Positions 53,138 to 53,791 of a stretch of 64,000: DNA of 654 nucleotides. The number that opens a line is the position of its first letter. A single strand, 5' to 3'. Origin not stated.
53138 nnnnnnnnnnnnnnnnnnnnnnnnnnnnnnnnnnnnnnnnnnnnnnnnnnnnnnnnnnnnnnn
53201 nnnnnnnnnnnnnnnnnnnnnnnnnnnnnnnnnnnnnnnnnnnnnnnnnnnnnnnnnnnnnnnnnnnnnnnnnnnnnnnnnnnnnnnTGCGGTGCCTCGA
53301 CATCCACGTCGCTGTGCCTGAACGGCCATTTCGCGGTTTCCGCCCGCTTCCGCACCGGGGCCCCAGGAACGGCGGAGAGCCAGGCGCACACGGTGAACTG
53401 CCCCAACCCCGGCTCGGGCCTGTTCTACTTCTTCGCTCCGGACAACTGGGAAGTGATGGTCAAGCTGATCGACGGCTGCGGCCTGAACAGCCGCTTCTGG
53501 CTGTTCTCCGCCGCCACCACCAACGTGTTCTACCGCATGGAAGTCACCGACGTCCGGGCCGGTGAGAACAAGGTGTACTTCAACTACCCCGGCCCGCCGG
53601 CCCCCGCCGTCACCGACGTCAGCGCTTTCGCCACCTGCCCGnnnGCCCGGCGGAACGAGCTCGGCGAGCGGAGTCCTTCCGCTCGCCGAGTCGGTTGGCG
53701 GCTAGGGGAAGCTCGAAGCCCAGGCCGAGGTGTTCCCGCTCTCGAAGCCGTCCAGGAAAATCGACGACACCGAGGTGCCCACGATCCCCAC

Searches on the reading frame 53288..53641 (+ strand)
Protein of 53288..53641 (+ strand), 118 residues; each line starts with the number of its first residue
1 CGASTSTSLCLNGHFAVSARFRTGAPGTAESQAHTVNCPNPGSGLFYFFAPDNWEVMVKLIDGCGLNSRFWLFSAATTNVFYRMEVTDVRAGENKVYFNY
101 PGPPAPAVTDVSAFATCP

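Call 40: find_related_loci(query=A4, collection=genome_contigs, flank=4000)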
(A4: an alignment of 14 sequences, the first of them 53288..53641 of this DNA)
Query A4 (118 aa) in genome_contigs; peptide patterns used: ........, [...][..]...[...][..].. (x = any residue, [..] = any of these).
426 stretches matched a pattern; 376 encode a relative of the query (tblastn E <= 1e-3); the best 80 are kept; 79 distinct loci.
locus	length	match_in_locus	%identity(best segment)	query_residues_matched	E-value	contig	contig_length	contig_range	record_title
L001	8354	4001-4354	84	1-118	3e-66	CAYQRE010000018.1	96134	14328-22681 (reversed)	MAG TPA_asm: uncultured Thermoanaerobaculia bacterium isolate binchicken_co118_28 genome assembly, contig: NODE_144_leng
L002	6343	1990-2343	75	1-118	4e-59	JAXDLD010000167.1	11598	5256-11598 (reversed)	MAG: Acidobacteriota bacterium isolate BP_61 scaffold_2753718, whole genome shotgun sequence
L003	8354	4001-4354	75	1-118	1e-58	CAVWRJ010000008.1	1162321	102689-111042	MAG: uncultured Acidobacteriota bacterium isolate MFD01213.bin.1.234 genome assembly, contig: contig_2196, whole genome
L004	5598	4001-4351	75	1-118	4e-57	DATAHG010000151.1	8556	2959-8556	MAG TPA_asm: Thermoanaerobaculia bacterium isolate SMAG_U6849 k141_3952418, whole genome shotgun sequence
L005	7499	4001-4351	69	1-118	4e-54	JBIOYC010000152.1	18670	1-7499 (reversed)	MAG: Thermoanaerobaculia bacterium isolate MAG040 k127_3613435, whole genome shotgun sequence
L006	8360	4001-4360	67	1-118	1e-53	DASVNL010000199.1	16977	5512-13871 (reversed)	MAG TPA_asm: Thermoanaerobaculia bacterium isolate SMAG_U3126 k141_385747, whole genome shotgun sequence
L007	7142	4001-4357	66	1-118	3e-52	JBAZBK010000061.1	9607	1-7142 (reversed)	MAG: Thermoanaerobaculia bacterium isolate SO_2017_GW1_110 NODE_26591_length_9607_cov_2.161603_OW334_2017, whole genome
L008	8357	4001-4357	66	1-118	2e-52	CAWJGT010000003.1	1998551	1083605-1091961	MAG: uncultured Holophagales bacterium isolate MFD04935.bin.1.7 genome assembly, contig: contig_1947, whole genome shotg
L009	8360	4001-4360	67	1-118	2e-52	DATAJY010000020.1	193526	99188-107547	MAG TPA_asm: Thermoanaerobaculia bacterium isolate SMAG_U6924 k141_34478, whole genome shotgun sequence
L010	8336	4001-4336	70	7-118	1e-51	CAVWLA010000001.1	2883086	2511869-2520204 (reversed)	MAG: uncultured Acidobacteriota bacterium isolate MFD09368.bin.1.23 genome assembly, contig: contig_13842, whole genome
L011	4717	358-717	66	1-118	4e-51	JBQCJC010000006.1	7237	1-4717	MAG: Thermoanaerobaculia bacterium isolate bin917 k141_836953, whole genome shotgun sequence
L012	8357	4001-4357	66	1-118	2e-50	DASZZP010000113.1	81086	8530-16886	MAG TPA_asm: Thermoanaerobaculia bacterium isolate SMAG_U6239 k141_94658, whole genome shotgun sequence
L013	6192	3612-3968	66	1-118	3e-50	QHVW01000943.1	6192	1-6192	MAG: Acidobacteria bacterium isolate gp7 AA5 14_0903_05_20cm_scaffold_3507_curated, whole genome shotgun sequence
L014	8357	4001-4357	68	1-118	3e-50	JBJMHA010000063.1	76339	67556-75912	MAG: Thermoanaerobaculia bacterium isolate H1_16_all_fractions_metab_conc_6_69_19 k255_3384894, whole genome shotgun seq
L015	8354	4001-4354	66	1-118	1e-49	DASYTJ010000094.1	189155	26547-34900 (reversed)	MAG TPA_asm: Thermoanaerobaculia bacterium isolate SMAG_U4564 k141_2080825, whole genome shotgun sequence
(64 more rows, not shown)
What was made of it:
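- All 79 genome loci kept are from Acidobacteriota or unnamed MAGs (call 40).
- Tried and rejected: A narrower alignment, A4, worked but biases the loci towards one subtype (call 40).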
